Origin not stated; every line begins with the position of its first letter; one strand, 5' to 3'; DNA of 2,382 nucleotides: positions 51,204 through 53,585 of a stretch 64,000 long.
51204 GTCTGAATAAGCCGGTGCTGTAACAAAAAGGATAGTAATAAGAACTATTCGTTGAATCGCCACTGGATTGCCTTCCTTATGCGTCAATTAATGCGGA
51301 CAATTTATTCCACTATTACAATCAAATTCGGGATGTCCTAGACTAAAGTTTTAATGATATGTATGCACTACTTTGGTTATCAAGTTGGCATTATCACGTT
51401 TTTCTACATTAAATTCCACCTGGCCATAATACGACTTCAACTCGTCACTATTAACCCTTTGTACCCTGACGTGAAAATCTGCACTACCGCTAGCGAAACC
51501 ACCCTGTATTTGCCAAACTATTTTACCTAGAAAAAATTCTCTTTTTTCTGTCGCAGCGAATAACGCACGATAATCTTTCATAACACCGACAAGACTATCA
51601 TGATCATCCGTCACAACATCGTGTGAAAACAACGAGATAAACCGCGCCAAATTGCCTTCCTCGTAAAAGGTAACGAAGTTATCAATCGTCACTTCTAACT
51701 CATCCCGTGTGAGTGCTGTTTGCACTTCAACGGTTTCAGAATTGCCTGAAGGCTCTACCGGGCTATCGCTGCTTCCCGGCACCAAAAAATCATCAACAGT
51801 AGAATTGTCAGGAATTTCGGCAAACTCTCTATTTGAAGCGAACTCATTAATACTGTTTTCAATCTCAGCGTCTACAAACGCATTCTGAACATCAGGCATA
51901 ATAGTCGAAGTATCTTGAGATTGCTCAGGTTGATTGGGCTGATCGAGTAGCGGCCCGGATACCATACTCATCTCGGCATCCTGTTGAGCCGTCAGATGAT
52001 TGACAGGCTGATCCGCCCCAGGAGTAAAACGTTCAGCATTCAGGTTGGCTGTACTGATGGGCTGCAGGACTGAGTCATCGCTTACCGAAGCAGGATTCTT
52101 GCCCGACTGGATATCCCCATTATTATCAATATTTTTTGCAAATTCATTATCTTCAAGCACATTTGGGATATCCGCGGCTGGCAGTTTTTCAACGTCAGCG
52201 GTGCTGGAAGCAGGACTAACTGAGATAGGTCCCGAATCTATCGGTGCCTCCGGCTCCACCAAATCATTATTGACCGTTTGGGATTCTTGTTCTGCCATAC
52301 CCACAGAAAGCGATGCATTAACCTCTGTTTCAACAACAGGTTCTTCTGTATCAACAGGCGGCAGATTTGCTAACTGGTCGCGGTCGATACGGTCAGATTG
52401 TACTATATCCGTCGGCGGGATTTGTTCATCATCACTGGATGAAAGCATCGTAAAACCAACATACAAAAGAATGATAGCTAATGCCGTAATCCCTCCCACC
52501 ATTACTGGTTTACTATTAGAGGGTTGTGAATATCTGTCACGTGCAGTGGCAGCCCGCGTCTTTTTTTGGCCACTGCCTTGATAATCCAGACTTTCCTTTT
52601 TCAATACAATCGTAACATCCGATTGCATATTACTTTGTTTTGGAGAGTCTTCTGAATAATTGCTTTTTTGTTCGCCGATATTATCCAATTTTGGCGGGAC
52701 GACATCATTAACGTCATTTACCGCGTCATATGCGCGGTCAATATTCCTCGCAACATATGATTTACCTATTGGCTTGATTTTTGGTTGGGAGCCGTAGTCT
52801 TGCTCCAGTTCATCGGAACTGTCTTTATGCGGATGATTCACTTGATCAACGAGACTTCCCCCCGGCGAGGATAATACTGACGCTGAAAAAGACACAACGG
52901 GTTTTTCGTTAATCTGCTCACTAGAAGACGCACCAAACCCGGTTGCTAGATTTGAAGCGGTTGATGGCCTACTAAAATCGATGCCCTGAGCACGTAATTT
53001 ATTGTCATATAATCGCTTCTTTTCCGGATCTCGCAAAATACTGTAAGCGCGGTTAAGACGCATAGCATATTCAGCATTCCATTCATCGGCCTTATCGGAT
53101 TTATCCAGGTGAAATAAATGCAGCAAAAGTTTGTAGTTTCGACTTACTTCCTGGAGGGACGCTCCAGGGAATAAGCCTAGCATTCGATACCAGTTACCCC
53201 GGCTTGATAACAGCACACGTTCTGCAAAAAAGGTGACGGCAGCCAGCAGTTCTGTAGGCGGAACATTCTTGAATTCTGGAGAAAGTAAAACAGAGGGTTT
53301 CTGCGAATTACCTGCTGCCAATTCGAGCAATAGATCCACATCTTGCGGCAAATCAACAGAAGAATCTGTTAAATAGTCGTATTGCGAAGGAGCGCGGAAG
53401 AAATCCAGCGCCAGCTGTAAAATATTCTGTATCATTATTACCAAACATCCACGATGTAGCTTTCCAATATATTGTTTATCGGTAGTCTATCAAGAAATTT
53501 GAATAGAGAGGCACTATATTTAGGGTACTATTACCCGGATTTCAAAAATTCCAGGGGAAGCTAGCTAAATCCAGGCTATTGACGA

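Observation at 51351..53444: Membrane-anchored degenerate J-domain protein (HPD->HLD) with a periplasmic NTF2-like domain heading the EPS locus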

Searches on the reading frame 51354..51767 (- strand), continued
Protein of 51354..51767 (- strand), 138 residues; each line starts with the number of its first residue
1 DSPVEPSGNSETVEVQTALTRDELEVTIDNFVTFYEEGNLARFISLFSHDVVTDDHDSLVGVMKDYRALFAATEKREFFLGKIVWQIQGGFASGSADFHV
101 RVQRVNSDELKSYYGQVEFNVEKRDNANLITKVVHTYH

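Call 82: find_encoding_contigs(protein=P0161, flank=10000, max_places=2)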
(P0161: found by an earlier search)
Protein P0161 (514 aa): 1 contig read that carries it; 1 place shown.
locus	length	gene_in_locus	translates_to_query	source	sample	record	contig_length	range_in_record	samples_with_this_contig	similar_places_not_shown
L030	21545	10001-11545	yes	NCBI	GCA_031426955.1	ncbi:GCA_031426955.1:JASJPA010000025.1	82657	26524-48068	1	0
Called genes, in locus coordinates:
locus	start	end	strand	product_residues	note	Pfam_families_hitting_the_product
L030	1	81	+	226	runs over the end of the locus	PF03167:UDG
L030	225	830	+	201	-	PF04011:LemA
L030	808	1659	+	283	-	PF04536:TPM_phosphatase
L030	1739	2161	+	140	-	PF04536:TPM_phosphatase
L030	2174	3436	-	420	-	PF07690:MFS_1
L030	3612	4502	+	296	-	PF00126:HTH_1, PF03466:LysR_substrate, PF12727:PBP_like (weak)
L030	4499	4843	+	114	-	-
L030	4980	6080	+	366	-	PF00953:Glycos_transf_4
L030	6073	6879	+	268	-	PF19567:CpsB_CapC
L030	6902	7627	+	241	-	PF02563:Poly_export, PF22461:SLBB_2 (weak), PF10531:SLBB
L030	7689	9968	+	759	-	PF02706:Wzz, PF13807:GNVR, PF01656:CbiA, PF10609:ParA, PF13614:AAA_31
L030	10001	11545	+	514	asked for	PF00226:DnaJ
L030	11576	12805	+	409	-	PF13432:TPR_16 (faint), PF14559:TPR_19 (weak), PF23914:TPR_CcmH_CycH (weak)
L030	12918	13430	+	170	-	-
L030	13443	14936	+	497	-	PF04932:Wzy_C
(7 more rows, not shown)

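Call 83: find_encoding_contigs(protein=P0010, flank=10000, max_places=2)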
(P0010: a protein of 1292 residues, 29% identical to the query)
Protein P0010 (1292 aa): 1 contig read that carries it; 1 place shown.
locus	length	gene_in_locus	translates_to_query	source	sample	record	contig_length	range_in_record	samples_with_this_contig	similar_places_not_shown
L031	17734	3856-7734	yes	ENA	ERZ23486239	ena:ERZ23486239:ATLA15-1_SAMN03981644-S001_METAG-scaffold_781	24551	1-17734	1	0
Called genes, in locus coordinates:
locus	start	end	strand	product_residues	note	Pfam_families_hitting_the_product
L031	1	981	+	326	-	?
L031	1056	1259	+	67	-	-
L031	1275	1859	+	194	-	PF12804:NTP_transf_3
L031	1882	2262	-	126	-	PF02261:Asp_decarbox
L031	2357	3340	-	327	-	PF01073:3Beta_HSD, PF01370:Epimerase, PF02719:Polysacc_synt_2, PF04321:RmlD_sub_bind, PF05368:NmrA (faint), PF13460:NAD_binding_10, PF16363:GDP_Man_Dehyd, PF07993:NAD_binding_4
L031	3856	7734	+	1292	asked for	PF13191:AAA_16, PF13245:AAA_19 (faint), PF13401:AAA_22, PF13604:AAA_30 (weak), PF20720:nSTAND3 (weak), PF00004:AAA (faint), PF09848:SLFN-g3_helicase (weak), PF13173:AAA_14 (weak)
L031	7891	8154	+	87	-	-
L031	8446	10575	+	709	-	PF06082:YjbH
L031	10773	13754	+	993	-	PF02563:Poly_export, PF10531:SLBB, PF22461:SLBB_2 (weak), PF10531:SLBB (weak), PF22461:SLBB_2 (weak)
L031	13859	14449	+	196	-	PF25084:LbH_EIF2B (weak), PF00132:Hexapep, PF25087:GMPPB_C (weak), PF14602:Hexapep_2 (weak), PF00132:Hexapep (weak)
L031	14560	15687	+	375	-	PF00266:Aminotran_5 (weak), PF00155:Aminotran_1_2, PF01041:DegT_DnrJ_EryC1, PF01053:Cys_Met_Meta_PP (weak), PF01212:Beta_elim_lyase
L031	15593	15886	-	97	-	-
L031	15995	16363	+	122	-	PF04343:DUF488, PF22751:DUF488-N3a, PF22752:DUF488-N3i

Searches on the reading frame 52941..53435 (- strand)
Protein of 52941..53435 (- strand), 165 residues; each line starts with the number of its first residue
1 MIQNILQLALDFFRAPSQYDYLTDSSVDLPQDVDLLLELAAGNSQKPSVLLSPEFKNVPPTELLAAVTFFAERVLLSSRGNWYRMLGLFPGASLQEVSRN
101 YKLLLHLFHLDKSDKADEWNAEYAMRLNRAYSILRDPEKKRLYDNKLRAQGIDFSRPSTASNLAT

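Call 55: predict_structure(alignment_id=A4)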
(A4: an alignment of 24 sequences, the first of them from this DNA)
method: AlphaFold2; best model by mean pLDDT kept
length: 165 residues; sequences in the alignment: 24
mean_pLDDT: 84.8   pTM: 0.80
mean pLDDT of the five models: 84.8, 84.6, 83.1, 82.5, 81.1
residues with pLDDT >= 90: 91; 70-90: 43; 50-70: 25; < 50: 6
segments of 3 or more residues with pLDDT < 50: 160-165
pLDDT, mean of each block of 10 residues (from residue 1): 80 95 90 89 65 81 91 91 95 96 87 57 91 98 97 77 38
secondary structure, 60 per line:
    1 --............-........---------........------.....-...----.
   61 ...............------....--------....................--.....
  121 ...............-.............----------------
elements in order: H3-14 H16-23 H33-40 H47-51 H60-75 H82-85 H94-113 H116-135 H137-149

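Call 59: fold_search(model_id=the predicted structure, library=pdb)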
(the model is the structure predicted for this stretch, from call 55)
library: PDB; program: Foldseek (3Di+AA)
matches with E <= 10: 261; with E <= 0.001: 0
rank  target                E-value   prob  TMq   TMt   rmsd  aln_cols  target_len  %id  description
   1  2dn9_MODEL_1_A        2.9e-02  1.00  0.37  0.72   6.7        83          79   34  Solution structure of J-domain from the DnaJ homolog, human Tid1 protein (released 2006-10-25)
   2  4j7z_A                3.2e-02  1.00  0.36  0.57  12.3        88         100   27  Thermus thermophilus DNAJ J- and G/F-DOMAINS (released 2013-07-31)
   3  9dvi_C                4.4e-02  1.00  0.33  0.21  12.6        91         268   26  Hetero-hexameric Hsp70-Hsp40-DafA complex (released 2025-10-22)
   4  2och                  4.8e-02  1.00  0.37  0.88   1.9        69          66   30  J-domain of dnj-12 from Caenorhabditis elegans (released 2007-01-23)
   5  2ctp_MODEL_1_A        6.2e-02  1.00  0.36  0.72   7.9        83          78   31  Solution structure of J-domain from human DnaJ subfamily B menber 12 (released 2005-11-24)
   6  8j07_U                6.2e-02  1.00  0.35  0.20  10.8        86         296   23  96nm repeat of human respiratory doublet microtubule and associated axonemal complexes (released 2023-07-26)
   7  9dvi_A                6.5e-02  1.00  0.35  0.23  10.5        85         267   28  Hetero-hexameric Hsp70-Hsp40-DafA complex (released 2025-10-22)
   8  8fe5_A                6.8e-02  1.00  0.38  0.16   2.1        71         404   30  Structure of J-PKAc chimera complexed with Aplithianine B (released 2023-10-18)
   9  4j80_A                6.8e-02  1.00  0.32  0.20   3.3        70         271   31  Thermus thermophilus DnaJ (released 2013-07-31)
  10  4j7z_D                7.1e-02  1.00  0.33  0.49  12.4        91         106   26  Thermus thermophilus DNAJ J- and G/F-DOMAINS (released 2013-07-31)
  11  4wb7_A                7.5e-02  1.00  0.38  0.16   2.2        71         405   30  Crystal structure of a chimeric fusion of human DnaJ (Hsp40) and cAMP-dependent protein kinase A (catalytic alpha subu (released 2015-01-21)
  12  8fe2_A                7.5e-02  1.00  0.38  0.16   2.1        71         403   30  Structure of J-PKAc chimera complexed with Aplithianine A (released 2023-10-18)
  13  5vso_MODEL_1_A        7.9e-02  1.00  0.35  0.72   2.3        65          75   34  NMR structure of Ydj1 J-domain, a cytosolic Hsp40 from Saccharomyces cerevisiae (released 2017-11-01)
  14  2m6y_MODEL_1_A        8.3e-02  1.00  0.33  0.67   2.4        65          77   31  The solution structure of the J-domain of human DnaJA1 (released 2013-06-26)
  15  8j07_V                8.3e-02  1.00  0.35  0.20  10.8        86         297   23  96nm repeat of human respiratory doublet microtubule and associated axonemal complexes (released 2023-07-26)
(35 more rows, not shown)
